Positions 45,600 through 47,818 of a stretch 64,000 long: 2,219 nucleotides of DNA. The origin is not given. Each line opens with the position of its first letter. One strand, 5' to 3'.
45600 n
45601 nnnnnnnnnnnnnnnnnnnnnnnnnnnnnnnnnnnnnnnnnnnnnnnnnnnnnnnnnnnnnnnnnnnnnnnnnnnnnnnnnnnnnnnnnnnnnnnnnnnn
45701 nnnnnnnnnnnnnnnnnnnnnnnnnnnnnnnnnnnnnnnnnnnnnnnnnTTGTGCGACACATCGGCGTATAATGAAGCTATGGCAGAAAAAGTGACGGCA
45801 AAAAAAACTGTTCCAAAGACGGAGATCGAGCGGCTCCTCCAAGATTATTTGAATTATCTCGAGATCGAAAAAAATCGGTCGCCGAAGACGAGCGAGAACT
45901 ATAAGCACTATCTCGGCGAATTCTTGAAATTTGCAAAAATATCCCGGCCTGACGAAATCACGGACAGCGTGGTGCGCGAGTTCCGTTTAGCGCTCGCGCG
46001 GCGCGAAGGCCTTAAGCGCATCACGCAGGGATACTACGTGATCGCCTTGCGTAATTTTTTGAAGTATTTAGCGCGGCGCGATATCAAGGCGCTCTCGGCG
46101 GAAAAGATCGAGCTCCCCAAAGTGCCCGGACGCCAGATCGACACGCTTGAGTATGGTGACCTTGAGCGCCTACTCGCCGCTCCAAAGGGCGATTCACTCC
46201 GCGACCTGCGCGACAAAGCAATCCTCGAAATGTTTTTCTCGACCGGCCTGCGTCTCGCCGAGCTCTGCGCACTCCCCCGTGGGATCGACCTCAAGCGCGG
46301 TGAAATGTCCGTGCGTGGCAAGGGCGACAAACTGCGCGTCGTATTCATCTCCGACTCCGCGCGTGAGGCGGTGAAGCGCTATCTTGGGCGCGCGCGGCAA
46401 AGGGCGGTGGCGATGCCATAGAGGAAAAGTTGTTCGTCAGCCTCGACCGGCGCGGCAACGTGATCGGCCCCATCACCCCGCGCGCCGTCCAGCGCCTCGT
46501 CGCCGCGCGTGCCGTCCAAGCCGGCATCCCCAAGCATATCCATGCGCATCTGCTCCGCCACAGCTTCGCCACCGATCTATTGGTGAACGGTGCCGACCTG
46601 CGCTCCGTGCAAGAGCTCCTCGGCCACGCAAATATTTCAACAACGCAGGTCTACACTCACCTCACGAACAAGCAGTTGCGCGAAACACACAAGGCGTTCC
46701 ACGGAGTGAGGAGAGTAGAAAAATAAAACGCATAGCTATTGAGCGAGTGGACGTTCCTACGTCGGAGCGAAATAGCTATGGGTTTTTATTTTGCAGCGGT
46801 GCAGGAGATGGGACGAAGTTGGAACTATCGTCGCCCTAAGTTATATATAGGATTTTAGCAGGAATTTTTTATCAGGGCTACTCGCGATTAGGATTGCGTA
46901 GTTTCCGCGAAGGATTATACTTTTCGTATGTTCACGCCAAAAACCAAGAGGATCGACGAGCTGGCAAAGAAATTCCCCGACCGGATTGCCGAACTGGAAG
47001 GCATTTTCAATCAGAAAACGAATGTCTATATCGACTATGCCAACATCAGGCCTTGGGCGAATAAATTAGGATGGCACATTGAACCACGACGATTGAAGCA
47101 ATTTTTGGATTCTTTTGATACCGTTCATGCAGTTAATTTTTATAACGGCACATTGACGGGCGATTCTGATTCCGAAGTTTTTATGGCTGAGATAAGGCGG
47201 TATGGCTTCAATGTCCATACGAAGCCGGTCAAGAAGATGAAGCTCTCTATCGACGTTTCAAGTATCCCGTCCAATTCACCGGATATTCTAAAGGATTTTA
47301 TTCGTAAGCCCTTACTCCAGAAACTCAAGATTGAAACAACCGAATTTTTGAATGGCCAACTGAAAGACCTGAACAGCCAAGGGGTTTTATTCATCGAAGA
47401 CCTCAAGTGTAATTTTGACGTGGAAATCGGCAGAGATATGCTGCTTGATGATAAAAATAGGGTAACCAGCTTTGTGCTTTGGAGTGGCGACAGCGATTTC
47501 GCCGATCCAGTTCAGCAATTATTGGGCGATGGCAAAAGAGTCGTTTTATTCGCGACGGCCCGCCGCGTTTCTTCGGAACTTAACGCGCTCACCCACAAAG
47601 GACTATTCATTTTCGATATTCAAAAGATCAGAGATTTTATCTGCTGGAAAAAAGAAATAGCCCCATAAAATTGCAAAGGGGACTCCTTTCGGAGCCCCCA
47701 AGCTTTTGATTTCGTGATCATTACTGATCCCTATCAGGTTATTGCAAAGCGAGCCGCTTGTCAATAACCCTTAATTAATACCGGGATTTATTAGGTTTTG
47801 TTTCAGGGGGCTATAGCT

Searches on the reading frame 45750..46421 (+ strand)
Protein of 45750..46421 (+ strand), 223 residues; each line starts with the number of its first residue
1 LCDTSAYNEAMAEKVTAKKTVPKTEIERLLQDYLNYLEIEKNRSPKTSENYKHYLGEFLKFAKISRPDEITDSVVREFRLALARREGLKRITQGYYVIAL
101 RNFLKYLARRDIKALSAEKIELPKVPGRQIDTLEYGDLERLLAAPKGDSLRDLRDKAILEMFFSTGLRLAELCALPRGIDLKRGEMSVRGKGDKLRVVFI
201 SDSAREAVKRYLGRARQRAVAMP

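Call 70: search_protein_families(library=pfam, proteins=[window:45750-46421:+], max_evalue=0.001)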
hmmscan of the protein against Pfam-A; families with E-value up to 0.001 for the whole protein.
window:45750-46421:+ (223 aa): 4 families
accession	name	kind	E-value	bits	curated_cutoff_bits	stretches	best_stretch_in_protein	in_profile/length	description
PF02899.23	Phage_int_SAM_1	-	2.5e-13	50.5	22.3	1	30-110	1-82/83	Phage integrase, N-terminal SAM-like domain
PF00589.27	Phage_integrase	-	5.6e-13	49.5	27.1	1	135-215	5-86/172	Phage integrase family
PF13495.12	Phage_int_SAM_4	-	7.7e-09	36.3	27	1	29-113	1-84/85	Phage integrase, N-terminal SAM-like domain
PF13102.12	Phage_int_SAM_5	-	6.1e-05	23.7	22.3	1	39-112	13-87/98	Phage integrase SAM-like domain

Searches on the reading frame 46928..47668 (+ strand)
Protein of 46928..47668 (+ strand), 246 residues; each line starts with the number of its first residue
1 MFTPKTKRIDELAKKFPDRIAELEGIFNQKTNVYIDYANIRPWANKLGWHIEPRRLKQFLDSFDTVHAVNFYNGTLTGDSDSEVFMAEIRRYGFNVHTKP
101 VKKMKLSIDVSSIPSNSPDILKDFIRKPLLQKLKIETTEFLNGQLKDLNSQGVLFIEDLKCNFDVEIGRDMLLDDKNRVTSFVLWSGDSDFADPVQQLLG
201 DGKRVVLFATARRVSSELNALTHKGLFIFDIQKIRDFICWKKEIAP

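Call 70: search_protein_families(library=pfam, proteins=[window:46928-47668:+], max_evalue=0.001)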
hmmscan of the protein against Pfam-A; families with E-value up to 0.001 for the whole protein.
window:46928-47668:+ (246 aa): 1 family
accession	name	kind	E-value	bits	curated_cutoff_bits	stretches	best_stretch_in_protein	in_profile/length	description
PF01936.24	NYN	-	5.8e-15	56.5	24.2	2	159-219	73-135/145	NYN domain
